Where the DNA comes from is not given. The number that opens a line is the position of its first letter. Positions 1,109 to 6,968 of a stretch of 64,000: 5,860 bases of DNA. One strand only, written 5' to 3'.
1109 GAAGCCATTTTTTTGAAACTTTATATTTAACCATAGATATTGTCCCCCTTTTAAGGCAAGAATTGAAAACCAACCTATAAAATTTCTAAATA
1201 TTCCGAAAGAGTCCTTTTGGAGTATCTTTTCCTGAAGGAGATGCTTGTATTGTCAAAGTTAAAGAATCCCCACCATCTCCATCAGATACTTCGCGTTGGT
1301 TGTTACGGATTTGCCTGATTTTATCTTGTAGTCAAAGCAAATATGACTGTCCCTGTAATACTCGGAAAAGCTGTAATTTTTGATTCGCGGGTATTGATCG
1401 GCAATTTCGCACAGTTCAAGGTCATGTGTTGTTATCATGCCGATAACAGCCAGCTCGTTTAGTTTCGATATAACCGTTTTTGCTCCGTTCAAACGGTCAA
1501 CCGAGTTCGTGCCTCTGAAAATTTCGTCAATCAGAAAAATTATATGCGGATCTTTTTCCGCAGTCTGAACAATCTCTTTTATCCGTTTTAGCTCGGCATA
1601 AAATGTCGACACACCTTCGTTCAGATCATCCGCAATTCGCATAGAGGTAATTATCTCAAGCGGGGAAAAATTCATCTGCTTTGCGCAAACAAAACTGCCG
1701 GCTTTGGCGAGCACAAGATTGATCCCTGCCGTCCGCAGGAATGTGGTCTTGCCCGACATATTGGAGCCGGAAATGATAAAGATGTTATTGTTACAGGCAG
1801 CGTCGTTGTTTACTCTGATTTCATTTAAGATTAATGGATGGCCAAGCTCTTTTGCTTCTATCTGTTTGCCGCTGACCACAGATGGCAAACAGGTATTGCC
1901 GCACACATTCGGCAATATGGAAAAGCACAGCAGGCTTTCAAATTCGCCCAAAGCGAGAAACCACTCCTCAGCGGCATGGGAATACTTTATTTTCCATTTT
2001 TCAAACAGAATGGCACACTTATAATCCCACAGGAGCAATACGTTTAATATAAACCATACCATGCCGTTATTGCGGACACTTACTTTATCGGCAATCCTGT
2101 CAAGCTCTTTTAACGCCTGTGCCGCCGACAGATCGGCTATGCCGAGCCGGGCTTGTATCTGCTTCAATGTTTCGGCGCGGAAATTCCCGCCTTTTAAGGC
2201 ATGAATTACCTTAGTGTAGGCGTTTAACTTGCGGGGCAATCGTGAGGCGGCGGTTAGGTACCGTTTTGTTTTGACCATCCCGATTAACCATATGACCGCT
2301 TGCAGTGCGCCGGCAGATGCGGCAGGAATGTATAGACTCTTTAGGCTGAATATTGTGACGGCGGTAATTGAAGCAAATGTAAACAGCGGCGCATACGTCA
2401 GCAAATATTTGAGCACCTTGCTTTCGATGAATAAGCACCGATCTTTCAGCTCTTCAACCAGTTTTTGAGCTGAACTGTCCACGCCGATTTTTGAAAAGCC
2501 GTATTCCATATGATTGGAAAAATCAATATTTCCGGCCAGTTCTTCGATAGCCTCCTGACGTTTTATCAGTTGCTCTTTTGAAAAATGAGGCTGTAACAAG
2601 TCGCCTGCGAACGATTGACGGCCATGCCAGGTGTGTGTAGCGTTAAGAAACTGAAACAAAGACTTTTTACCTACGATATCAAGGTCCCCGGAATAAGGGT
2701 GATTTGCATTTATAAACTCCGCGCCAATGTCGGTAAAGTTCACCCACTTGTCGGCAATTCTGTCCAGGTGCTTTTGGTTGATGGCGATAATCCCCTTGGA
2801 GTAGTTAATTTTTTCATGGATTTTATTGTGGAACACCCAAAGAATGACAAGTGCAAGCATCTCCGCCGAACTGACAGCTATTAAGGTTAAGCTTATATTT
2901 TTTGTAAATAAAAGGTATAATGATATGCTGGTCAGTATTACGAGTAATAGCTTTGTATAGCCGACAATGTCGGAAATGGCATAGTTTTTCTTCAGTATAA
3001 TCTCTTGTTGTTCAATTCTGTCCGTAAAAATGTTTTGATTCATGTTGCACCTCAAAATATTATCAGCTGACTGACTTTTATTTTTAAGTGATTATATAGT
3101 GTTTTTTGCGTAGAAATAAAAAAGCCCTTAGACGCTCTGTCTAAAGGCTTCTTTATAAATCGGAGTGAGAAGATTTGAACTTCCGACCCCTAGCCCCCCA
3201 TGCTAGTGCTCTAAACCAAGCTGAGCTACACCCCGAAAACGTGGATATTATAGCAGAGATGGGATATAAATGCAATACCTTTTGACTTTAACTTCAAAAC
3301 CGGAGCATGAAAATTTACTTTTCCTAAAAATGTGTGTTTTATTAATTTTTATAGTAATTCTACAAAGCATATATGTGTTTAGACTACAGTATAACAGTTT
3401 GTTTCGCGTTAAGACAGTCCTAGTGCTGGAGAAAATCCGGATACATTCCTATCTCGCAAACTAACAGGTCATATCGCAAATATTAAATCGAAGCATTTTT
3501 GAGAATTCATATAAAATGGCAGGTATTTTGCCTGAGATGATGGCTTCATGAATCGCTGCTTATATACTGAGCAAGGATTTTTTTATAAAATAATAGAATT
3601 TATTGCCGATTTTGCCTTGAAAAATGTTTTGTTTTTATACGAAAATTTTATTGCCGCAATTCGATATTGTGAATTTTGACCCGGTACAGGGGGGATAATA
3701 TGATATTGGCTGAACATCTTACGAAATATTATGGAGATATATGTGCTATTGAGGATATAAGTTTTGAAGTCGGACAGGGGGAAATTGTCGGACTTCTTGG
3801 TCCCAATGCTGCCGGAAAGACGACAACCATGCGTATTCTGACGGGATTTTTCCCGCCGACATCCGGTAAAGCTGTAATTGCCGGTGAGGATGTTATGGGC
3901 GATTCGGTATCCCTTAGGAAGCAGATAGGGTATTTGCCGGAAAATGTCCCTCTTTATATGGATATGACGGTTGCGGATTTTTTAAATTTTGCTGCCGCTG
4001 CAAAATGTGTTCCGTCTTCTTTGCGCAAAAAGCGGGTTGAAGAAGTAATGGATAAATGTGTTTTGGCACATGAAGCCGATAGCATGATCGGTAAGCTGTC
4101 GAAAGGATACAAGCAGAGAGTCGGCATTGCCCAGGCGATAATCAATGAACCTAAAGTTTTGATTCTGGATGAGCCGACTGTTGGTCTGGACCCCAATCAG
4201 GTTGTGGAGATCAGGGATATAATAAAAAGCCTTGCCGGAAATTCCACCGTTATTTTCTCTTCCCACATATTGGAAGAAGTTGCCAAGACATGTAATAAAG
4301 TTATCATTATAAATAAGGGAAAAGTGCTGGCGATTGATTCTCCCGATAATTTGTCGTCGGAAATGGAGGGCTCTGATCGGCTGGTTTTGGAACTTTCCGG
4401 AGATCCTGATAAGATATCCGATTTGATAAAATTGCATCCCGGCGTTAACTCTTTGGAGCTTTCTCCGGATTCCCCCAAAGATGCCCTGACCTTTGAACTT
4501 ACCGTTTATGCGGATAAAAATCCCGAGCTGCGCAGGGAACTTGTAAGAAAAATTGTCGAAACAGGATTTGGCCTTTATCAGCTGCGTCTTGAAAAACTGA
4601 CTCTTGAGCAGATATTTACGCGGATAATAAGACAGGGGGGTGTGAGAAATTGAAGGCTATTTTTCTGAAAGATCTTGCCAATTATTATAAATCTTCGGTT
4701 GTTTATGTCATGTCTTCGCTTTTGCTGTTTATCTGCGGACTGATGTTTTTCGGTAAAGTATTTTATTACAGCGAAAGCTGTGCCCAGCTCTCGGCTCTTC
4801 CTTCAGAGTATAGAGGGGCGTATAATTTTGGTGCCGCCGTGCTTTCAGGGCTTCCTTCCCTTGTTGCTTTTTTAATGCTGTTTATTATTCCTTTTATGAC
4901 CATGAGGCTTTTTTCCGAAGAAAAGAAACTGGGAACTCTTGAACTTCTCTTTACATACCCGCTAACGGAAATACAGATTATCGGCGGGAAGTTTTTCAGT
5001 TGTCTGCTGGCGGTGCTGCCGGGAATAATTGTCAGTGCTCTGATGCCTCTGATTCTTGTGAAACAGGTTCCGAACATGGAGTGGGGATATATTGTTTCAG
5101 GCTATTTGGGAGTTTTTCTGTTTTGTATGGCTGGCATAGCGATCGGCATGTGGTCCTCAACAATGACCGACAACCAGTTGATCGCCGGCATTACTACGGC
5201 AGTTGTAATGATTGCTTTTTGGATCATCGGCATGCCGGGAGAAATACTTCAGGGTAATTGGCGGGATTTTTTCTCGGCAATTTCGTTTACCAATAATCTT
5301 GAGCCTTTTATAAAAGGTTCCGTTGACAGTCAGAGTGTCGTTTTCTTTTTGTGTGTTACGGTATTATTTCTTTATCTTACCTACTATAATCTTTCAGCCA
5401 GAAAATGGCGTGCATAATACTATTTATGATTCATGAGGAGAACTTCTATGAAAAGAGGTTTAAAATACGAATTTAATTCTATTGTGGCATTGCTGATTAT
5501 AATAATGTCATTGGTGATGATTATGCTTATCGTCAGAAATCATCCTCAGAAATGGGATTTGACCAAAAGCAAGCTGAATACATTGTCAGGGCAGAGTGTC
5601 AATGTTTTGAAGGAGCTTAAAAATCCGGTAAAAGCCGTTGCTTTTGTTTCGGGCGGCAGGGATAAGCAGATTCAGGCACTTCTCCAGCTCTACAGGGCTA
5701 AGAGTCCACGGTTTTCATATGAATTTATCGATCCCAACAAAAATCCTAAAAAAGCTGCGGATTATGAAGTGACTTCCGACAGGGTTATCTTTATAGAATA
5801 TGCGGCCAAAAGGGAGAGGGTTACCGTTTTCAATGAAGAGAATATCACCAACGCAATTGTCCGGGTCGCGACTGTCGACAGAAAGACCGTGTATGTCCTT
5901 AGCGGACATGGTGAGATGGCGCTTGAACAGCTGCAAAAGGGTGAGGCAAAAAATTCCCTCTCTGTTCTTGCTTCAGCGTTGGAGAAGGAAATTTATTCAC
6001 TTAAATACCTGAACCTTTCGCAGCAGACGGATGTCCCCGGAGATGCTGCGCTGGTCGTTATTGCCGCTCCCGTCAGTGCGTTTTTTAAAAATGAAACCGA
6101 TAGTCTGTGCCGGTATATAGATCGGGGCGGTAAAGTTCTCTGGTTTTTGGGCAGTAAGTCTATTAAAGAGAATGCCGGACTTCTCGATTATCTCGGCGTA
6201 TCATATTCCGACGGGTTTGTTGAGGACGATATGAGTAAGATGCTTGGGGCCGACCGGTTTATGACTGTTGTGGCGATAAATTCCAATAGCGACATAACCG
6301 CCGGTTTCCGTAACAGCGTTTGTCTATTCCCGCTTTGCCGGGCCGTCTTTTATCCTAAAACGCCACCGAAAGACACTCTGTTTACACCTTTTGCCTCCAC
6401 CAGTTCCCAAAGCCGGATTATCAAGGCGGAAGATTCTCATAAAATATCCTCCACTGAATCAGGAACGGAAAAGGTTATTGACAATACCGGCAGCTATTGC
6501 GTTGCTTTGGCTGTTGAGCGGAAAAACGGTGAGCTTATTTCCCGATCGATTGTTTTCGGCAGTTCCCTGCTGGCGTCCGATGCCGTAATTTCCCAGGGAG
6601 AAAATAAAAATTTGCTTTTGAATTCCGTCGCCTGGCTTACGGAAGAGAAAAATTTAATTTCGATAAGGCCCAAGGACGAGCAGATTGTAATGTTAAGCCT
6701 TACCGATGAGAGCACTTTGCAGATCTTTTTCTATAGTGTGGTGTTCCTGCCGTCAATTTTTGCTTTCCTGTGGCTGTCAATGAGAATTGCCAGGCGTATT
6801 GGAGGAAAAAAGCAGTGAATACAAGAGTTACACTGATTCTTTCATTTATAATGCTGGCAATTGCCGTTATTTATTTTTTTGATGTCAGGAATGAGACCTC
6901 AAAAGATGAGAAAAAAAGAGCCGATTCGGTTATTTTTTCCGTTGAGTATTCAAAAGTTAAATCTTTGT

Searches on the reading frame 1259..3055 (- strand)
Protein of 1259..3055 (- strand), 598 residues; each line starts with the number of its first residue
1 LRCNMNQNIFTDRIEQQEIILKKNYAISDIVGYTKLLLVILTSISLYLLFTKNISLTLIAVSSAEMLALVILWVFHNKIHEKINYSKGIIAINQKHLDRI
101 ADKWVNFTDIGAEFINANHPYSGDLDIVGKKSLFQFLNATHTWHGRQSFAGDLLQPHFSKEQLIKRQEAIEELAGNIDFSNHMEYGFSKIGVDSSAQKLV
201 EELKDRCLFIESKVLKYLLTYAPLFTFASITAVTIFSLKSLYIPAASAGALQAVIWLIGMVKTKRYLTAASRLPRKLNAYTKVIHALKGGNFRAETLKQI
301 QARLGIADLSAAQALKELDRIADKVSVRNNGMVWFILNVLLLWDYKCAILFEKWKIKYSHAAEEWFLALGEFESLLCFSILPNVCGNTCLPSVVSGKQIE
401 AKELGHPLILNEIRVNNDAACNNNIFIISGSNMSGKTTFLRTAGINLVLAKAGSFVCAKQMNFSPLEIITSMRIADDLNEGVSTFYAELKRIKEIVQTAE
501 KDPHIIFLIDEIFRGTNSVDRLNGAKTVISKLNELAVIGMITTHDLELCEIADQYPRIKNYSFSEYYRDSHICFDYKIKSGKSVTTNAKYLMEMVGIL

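Call 70: search_protein_families(library=pfam, proteins=[window:1259-3055:-], max_evalue=0.0001)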
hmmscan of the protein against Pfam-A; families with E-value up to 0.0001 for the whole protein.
window:1259-3055:- (598 aa): 2 families
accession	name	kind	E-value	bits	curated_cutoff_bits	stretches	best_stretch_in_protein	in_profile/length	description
PF00488.27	MutS_V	-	1.6e-30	106.9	30.2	1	427-584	2-159/188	MutS domain V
PF05192.23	MutS_III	-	3.4e-07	31.2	34.1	1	130-191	18-79/194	MutS domain III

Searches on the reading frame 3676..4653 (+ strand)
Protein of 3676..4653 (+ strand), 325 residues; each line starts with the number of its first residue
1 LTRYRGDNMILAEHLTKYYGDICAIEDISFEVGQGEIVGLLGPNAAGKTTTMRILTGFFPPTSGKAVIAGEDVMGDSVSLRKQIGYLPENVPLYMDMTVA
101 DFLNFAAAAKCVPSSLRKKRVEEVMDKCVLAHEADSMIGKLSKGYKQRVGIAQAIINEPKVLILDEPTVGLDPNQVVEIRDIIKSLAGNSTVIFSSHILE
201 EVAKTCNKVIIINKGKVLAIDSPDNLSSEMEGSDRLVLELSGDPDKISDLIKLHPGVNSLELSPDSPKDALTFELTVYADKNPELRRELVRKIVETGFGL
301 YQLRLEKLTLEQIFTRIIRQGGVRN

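Call 70: search_protein_families(library=pfam, proteins=[window:3676-4653:+], max_evalue=0.0001)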
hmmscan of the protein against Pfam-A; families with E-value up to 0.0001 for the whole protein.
window:3676-4653:+ (325 aa): 2 families
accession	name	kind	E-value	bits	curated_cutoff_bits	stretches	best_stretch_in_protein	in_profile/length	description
PF00005.33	ABC_tran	-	1.9e-32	113.2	25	1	26-168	2-136/137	ABC transporter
PF13304.12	AAA_21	-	7.6e-12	46.3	27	1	158-201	255-302/304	AAA domain, putative AbiEii toxin, Type IV TA system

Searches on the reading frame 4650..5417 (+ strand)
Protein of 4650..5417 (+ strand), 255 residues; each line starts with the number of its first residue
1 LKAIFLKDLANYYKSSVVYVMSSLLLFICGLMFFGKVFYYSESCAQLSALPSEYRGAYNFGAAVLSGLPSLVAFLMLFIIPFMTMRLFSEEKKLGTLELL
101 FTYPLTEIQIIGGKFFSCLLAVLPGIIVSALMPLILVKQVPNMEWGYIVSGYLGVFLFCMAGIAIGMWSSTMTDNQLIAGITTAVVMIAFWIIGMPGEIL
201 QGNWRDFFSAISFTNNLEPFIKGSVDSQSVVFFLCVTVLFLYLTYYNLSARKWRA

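Call 70: search_protein_families(library=pfam, proteins=[window:4650-5417:+], max_evalue=0.0001)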
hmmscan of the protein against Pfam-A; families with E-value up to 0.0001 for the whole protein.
window:4650-5417:+ (255 aa): 4 families
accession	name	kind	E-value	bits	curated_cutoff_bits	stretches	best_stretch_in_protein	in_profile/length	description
PF12698.13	ABC2_membrane_3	-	2.4e-11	43.8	31.6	1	56-224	152-319/347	ABC-2 family transporter protein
PF12679.13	ABC2_membrane_2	-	1.1e-09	38.4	27.2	1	3-248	2-278/283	ABC-2 family transporter protein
PF01061.29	ABC2_membrane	-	1.2e-07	32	26.9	1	2-192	4-175/211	ABC-2 type transporter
PF13346.12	ABC2_membrane_5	-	1.9e-06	28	25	1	70-243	36-192/205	ABC-2 family transporter protein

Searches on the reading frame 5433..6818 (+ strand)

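Call 70: search_protein_families(library=pfam, proteins=[window:5433-6818:+], max_evalue=0.0001)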
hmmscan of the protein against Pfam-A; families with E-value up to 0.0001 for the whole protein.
window:5433-6818:+ (461 aa): 3 families
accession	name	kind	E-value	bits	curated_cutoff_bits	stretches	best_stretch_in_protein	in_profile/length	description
PF09822.16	ABC_transp_aux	-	1.8e-20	73.8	34.7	1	150-397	1-287/288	ABC-type uncharacterized transport system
PF23357.1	DUF7088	-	5.3e-12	46.3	27.8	1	46-118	2-85/105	Domain of unknown function (DUF7088)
PF23355.1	IFT52_GIFT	-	4.8e-06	26.3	27.2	0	200-246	41-87/246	IFT52 GIFT domain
